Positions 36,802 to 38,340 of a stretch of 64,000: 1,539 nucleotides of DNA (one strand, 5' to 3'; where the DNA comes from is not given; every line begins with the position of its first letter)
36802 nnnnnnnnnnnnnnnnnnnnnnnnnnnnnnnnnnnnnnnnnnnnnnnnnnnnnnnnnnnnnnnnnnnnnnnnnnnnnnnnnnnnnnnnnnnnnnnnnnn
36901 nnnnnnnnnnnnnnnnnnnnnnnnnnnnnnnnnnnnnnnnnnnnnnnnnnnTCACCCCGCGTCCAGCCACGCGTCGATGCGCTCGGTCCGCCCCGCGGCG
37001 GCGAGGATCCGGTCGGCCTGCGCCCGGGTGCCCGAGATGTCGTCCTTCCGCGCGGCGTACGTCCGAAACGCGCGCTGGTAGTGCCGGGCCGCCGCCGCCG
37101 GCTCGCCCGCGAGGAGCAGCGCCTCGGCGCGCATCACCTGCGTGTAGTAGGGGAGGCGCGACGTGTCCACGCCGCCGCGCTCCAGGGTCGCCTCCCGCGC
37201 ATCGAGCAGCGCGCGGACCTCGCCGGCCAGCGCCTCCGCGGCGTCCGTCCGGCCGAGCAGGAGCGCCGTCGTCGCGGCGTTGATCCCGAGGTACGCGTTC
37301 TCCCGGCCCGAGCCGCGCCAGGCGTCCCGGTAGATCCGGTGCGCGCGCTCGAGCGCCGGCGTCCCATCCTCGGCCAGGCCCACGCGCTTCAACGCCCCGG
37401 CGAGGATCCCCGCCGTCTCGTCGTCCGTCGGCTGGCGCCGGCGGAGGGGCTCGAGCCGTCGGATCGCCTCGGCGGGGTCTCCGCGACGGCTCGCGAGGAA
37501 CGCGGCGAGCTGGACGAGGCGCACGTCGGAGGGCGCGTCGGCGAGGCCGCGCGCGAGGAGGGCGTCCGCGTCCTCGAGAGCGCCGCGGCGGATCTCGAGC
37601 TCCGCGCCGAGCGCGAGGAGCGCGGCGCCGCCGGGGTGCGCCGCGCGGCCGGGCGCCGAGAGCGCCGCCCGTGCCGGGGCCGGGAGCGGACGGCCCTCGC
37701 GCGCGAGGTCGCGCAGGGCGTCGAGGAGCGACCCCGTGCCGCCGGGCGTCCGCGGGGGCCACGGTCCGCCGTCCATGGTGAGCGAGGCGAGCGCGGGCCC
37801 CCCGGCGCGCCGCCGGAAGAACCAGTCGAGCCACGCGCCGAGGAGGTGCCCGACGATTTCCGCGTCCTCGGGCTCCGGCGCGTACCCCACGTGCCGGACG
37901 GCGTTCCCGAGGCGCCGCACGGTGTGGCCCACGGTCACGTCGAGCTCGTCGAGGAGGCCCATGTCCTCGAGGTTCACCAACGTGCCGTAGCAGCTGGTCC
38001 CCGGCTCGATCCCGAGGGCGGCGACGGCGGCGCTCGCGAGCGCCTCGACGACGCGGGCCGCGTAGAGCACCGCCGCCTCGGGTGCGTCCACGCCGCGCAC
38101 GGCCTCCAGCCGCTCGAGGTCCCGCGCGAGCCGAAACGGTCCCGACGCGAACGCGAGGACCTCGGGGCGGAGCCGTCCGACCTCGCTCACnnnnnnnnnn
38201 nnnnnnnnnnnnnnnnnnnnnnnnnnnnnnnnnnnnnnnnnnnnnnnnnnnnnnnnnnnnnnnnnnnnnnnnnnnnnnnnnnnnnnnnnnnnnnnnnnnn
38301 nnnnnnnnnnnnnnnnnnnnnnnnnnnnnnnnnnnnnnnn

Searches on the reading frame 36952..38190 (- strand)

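Call 73: search_protein_families(library=pfam, proteins=[window:36952-38190:-], max_evalue=0.00001)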
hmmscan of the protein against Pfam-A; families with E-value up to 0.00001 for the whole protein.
window:36952-38190:- (412 aa): 1 family
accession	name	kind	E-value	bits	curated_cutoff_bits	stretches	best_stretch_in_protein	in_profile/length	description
PF20308.4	TPR-S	-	1.4e-13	51.7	27.6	1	213-307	10-100/102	Tetratricopeptide Repeats-Sensor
